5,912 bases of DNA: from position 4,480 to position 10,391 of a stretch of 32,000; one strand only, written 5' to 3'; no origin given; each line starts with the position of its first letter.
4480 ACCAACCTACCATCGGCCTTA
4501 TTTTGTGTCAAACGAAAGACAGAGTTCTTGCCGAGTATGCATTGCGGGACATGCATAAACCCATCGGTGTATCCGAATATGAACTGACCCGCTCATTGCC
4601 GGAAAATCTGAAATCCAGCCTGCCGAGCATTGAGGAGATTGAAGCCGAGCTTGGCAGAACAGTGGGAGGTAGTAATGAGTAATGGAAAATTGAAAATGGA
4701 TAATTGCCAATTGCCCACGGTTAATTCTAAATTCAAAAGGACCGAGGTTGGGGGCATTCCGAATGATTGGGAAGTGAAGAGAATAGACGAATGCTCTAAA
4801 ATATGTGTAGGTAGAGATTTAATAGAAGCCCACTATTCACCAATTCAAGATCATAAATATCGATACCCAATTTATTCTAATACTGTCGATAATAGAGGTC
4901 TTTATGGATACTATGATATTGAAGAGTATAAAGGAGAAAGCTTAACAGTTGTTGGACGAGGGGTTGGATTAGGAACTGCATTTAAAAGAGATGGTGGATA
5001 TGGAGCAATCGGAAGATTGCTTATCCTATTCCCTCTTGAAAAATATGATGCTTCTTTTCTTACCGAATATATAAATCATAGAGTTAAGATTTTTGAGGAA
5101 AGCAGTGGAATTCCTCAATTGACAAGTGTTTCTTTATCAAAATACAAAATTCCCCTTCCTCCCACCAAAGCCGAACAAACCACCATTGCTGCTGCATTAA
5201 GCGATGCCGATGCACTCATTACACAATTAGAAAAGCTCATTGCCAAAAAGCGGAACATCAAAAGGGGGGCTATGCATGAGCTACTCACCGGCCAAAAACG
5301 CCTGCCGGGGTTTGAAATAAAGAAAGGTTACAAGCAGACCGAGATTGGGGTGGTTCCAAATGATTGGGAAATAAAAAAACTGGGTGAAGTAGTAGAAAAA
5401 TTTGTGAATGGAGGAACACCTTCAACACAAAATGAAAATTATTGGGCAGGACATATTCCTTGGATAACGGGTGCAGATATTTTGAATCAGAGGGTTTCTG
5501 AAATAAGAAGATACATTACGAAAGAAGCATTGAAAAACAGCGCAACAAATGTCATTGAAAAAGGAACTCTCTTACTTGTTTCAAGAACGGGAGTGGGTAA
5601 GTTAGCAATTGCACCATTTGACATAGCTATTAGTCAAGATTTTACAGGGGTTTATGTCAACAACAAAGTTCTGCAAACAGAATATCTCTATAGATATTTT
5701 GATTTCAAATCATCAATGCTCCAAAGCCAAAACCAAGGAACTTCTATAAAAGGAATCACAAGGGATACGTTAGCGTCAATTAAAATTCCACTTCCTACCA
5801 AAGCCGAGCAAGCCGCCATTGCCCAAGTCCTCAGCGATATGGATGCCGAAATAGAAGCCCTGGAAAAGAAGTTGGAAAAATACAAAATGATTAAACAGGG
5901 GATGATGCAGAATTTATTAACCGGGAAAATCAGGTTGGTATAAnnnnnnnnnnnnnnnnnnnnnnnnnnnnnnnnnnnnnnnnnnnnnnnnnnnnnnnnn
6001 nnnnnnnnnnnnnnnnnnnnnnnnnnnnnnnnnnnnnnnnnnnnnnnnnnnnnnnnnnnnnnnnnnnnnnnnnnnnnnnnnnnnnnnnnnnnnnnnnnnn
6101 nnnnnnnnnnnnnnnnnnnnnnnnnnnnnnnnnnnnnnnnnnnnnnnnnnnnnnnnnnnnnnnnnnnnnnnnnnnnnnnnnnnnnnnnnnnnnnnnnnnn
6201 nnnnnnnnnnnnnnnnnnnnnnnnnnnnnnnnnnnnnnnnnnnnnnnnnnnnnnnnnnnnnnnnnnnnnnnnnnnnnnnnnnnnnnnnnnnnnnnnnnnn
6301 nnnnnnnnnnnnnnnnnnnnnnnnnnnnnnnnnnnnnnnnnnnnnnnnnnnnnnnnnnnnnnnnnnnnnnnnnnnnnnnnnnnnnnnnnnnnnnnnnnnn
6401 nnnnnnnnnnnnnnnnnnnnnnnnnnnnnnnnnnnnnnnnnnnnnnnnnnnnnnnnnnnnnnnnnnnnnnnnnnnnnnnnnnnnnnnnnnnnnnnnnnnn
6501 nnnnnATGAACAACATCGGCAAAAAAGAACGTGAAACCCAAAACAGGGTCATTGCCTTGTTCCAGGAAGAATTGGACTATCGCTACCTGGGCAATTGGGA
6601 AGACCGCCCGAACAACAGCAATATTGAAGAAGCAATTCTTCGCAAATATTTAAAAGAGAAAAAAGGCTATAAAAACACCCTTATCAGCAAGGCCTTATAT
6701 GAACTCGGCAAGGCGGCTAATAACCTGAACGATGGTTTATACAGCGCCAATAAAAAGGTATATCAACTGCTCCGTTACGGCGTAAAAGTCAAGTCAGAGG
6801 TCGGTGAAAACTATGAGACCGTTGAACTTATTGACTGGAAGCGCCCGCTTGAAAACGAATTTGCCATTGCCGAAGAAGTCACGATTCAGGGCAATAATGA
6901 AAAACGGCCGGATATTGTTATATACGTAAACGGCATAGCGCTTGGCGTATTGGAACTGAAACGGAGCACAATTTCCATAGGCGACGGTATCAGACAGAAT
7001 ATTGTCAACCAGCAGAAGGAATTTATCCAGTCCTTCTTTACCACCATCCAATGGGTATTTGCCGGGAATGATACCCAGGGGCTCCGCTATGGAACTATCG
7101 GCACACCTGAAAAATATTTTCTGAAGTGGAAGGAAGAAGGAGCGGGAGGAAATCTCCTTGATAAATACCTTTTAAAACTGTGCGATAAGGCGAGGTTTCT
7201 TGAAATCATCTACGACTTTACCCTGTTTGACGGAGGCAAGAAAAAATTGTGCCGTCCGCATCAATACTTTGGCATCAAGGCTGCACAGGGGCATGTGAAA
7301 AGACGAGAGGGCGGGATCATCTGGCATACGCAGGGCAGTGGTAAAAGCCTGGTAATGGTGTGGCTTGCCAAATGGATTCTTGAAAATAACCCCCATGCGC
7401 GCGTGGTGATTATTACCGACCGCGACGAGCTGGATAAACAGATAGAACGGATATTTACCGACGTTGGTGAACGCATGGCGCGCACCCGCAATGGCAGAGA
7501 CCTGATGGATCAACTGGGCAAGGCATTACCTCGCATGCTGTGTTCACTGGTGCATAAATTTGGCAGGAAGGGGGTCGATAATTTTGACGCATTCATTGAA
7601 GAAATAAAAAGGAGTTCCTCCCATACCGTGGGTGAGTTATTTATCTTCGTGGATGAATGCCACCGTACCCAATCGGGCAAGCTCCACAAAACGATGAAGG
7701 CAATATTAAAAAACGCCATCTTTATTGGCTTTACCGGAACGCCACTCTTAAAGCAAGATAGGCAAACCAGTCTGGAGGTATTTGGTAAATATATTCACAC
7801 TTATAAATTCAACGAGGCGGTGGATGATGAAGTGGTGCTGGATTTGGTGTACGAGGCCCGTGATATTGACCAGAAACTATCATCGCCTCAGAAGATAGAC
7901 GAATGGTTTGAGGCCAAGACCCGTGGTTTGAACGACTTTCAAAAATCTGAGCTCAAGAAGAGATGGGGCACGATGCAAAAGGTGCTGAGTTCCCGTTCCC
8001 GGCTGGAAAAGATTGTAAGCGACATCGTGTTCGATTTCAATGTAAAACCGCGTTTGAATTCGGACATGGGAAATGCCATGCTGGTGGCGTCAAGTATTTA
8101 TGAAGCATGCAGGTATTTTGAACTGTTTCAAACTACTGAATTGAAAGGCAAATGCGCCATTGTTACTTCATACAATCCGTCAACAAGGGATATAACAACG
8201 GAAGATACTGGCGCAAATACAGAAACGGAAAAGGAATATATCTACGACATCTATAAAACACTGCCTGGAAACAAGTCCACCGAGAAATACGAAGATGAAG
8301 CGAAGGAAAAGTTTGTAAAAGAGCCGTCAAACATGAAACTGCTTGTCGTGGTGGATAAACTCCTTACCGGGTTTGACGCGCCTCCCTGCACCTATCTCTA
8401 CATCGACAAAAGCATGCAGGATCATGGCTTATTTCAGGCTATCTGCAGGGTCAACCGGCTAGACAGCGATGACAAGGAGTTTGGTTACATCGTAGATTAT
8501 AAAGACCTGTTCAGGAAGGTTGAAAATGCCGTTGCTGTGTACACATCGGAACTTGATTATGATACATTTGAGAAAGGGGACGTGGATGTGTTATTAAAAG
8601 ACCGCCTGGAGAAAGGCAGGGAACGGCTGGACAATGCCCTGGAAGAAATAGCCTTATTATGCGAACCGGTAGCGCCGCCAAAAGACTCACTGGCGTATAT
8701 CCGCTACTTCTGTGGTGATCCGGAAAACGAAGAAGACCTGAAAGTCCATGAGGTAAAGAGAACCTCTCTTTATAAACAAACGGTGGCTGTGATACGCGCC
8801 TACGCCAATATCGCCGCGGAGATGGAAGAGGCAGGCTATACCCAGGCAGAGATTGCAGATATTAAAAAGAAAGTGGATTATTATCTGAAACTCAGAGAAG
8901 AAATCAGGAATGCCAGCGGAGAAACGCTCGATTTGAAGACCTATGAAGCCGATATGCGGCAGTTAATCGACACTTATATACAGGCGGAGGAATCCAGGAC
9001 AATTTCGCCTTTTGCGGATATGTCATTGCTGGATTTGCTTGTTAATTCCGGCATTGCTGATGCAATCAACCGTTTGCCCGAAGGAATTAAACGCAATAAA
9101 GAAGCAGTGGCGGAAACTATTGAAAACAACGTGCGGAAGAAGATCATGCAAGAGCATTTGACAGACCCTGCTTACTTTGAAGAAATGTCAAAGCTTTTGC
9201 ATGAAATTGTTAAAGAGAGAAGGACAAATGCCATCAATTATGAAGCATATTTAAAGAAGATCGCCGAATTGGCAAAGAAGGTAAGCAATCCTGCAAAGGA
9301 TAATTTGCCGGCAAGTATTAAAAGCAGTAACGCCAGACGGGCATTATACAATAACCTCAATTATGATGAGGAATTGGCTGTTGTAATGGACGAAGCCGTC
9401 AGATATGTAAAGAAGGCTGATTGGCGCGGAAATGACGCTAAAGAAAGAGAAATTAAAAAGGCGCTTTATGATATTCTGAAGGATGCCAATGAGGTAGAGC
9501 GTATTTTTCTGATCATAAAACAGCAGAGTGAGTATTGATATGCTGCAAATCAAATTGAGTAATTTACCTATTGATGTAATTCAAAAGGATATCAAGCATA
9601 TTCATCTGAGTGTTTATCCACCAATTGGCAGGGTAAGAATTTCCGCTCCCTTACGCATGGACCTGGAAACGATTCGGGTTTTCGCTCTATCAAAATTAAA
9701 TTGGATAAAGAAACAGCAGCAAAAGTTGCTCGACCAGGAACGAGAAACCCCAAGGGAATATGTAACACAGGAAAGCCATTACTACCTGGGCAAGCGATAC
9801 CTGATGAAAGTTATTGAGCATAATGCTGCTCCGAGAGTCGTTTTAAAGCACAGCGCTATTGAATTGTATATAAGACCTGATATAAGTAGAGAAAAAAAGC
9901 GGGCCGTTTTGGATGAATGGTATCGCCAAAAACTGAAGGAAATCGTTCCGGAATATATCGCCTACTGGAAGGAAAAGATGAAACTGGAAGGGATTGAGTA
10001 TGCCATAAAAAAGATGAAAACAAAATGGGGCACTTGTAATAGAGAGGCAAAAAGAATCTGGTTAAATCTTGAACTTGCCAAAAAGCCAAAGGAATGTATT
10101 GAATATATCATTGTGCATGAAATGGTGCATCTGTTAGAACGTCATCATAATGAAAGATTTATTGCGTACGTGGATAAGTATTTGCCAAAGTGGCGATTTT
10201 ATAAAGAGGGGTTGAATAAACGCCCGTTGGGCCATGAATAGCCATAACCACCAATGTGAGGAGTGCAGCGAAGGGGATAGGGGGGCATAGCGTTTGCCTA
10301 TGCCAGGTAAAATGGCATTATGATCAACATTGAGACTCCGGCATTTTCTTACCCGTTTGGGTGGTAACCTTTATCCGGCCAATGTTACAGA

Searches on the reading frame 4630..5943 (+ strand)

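Call 8: search_protein_families(library=pfam, proteins=[window:4630-5943:+], max_evalue=0.001)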
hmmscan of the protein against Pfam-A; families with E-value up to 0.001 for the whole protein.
window:4630-5943:+ (437 aa): 1 family
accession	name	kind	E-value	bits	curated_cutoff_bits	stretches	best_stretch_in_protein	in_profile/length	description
PF01420.25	Methylase_S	-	7e-46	156.9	22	2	243-415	1-163/168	Type I restriction modification DNA specificity domain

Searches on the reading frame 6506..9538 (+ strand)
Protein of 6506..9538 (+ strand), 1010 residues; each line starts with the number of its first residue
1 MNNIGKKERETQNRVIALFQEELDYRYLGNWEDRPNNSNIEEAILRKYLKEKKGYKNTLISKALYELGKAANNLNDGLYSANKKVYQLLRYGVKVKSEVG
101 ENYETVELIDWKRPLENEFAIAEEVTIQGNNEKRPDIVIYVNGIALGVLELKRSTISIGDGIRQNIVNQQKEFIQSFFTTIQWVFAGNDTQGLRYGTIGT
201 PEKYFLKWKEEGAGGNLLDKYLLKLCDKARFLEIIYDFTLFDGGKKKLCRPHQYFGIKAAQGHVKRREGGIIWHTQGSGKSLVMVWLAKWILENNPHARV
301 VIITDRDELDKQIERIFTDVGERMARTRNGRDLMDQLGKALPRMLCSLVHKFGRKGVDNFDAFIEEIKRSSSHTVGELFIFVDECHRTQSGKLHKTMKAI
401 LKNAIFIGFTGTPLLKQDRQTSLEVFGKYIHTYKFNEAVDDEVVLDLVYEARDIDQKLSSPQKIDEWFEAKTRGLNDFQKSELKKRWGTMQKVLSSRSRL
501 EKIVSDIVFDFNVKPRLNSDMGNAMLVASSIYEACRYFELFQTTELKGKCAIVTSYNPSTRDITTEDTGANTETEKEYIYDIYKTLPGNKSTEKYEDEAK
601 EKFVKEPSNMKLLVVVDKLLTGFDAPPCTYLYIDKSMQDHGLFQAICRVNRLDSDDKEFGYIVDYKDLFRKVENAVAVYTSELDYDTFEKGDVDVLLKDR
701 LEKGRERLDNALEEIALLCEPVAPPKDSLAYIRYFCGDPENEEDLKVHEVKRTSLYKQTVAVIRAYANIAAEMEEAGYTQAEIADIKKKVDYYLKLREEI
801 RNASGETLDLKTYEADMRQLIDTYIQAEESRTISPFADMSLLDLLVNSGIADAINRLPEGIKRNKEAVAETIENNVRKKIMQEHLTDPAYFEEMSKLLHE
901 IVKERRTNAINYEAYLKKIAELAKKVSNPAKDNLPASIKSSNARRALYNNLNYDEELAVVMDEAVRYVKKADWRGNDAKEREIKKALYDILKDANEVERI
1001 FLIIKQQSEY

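Call 8: search_protein_families(library=pfam, proteins=[window:6506-9538:+], max_evalue=0.001)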
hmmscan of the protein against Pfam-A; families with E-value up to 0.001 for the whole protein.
window:6506-9538:+ (1010 aa): 5 families
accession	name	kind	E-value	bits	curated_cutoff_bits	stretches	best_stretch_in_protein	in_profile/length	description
PF18766.7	SWI2_SNF2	-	1.4e-72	244.4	26.7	1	252-480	1-220/221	SWI2/SNF2 ATPase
PF04313.20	HSDR_N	-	1.6e-38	133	25.1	1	7-199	3-194/198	Type I restriction enzyme R protein N terminus (HSDR_N)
PF22679.2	T1R_D3-like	-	5e-37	128.2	27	1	522-667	3-158/158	Type I restriction enzyme subunit R domain 3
PF04851.21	ResIII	-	3.8e-19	69.6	22.5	1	249-413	4-162/164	Type III restriction enzyme, res subunit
PF00270.35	DEAD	-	2e-05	24.8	26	1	276-413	23-160/167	DEAD/DEAH box helicase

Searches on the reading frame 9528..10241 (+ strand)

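Call 8: search_protein_families(library=pfam, proteins=[window:9528-10241:+], max_evalue=0.001)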
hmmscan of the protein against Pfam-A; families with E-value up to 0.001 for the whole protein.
window:9528-10241:+ (237 aa): 2 families
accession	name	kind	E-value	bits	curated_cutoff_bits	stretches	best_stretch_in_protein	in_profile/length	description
PF01863.23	YgjP-like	-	2.3e-59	201.3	26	1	27-231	3-206/207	YgjP-like, metallopeptidase domain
PF10263.15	SprT-like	-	1.8e-06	28.2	25.6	1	148-204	13-74/108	SprT-like family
